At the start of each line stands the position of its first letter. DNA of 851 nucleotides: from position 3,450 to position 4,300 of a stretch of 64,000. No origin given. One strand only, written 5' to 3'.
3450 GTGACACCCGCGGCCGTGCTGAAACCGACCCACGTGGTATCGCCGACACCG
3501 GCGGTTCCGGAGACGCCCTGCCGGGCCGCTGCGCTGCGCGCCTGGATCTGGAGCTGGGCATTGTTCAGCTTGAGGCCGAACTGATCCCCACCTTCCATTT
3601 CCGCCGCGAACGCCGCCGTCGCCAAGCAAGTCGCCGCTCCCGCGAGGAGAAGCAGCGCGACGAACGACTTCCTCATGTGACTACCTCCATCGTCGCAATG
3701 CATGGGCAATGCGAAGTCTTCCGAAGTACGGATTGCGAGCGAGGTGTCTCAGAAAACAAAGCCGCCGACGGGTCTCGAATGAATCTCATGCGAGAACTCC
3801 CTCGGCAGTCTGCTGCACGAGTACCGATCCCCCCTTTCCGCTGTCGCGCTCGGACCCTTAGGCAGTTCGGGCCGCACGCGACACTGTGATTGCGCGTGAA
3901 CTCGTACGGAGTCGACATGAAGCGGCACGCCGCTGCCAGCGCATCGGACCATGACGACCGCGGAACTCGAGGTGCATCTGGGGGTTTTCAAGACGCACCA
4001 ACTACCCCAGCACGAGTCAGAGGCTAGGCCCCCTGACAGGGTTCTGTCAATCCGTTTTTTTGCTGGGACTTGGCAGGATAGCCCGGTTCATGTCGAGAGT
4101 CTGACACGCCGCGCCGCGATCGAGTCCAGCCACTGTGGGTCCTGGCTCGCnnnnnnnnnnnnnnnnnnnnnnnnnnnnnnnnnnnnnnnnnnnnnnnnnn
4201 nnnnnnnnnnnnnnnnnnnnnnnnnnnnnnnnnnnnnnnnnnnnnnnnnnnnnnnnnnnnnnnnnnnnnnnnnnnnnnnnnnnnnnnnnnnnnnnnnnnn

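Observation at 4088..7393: larB-larC (nickel-pincer nucleotide cofactor genes) translationally coupled to a fused double ECF-type ABC ATPase, with no larA/larE or ECF S/T components nearby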

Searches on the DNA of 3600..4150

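Call 32: search_rna_families(source=window, start=3600, end=4150, threshold=evalue, max_evalue=1)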
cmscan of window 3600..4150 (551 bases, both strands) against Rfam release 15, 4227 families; matches with E-value up to 1: 0.
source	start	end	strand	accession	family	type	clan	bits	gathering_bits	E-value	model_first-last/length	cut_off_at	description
